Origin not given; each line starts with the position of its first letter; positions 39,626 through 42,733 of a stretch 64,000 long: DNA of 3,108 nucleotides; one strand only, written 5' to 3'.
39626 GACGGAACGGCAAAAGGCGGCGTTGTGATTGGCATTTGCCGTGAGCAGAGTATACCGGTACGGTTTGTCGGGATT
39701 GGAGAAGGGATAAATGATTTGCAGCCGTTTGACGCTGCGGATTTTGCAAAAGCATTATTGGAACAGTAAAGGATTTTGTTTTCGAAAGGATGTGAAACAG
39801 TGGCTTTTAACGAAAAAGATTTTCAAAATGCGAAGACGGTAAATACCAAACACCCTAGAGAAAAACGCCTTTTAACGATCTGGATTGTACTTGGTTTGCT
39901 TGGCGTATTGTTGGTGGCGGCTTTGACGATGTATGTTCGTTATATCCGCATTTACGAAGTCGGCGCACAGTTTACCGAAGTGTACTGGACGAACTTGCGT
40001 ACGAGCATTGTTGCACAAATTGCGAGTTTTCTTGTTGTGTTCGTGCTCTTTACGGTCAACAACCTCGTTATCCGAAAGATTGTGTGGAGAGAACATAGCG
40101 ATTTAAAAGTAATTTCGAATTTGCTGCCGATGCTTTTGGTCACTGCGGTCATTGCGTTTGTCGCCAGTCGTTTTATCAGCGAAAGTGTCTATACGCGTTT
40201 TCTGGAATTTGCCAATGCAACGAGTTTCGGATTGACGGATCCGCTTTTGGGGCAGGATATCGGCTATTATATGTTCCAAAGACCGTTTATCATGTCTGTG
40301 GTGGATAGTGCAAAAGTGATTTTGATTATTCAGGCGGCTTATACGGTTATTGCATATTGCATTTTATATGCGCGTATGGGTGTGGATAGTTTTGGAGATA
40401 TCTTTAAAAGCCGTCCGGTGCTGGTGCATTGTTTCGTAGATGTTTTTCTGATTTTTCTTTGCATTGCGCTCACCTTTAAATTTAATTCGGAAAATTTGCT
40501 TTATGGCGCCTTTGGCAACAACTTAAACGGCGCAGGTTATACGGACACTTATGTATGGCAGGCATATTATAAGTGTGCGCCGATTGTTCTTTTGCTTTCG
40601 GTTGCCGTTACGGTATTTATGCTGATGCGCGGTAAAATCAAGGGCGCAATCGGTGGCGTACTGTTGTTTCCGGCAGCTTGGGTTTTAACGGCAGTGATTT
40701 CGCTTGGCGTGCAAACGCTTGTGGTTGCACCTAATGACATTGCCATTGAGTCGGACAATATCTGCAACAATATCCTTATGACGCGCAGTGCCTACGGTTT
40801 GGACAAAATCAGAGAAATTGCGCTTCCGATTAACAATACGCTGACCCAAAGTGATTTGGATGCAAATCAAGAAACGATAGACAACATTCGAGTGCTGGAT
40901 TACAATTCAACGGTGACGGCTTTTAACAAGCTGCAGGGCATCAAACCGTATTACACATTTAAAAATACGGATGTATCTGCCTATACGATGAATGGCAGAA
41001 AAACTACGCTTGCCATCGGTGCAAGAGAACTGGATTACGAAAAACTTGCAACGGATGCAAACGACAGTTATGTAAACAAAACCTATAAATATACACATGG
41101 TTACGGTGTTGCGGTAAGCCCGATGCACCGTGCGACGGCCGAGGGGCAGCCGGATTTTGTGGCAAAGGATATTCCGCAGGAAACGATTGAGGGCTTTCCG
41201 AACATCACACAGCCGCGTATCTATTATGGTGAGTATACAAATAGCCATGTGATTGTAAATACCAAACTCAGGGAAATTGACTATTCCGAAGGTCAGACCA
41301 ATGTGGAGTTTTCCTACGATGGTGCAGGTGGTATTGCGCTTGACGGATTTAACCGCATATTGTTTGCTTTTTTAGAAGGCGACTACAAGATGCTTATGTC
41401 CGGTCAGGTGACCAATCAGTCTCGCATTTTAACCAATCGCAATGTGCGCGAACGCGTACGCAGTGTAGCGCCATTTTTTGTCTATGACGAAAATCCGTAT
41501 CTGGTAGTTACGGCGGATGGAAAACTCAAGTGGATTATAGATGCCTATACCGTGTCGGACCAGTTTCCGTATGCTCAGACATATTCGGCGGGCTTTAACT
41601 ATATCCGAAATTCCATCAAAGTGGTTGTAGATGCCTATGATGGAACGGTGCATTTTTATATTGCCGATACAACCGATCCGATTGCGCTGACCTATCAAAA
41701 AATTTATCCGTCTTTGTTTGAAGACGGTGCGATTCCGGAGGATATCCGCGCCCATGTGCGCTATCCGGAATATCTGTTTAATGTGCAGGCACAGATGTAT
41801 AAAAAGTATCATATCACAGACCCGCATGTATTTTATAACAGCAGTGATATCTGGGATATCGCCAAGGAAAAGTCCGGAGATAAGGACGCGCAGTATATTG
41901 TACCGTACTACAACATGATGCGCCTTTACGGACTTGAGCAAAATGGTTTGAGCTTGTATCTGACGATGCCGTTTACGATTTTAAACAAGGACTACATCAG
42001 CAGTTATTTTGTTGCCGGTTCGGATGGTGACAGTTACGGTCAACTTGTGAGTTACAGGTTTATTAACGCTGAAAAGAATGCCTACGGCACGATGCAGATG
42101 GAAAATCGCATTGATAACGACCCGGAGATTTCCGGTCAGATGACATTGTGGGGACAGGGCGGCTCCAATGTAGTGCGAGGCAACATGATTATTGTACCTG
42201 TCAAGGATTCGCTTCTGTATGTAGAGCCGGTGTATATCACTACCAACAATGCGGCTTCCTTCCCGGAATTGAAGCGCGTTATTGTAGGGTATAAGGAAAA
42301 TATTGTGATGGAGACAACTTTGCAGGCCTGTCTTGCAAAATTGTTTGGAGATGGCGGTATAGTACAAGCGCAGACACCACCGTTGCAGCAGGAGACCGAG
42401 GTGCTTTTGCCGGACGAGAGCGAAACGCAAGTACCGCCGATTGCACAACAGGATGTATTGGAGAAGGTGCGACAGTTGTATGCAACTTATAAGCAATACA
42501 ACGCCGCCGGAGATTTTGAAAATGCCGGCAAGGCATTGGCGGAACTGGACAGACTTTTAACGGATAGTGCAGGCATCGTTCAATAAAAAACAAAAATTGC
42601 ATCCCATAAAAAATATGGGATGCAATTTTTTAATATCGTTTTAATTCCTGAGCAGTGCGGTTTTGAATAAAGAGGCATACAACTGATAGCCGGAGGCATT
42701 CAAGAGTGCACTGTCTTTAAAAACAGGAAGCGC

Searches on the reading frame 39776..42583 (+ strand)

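Call 73: search_protein_families(library=pfam, proteins=[window:39776-42583:+], max_evalue=0.00001)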
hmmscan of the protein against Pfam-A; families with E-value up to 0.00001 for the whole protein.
window:39776-42583:+ (936 aa): 1 family
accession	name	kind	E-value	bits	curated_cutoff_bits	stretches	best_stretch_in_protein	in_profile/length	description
PF03699.18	UPF0182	-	8.1e-218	725.7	27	1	34-792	3-770/770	Uncharacterised protein family (UPF0182)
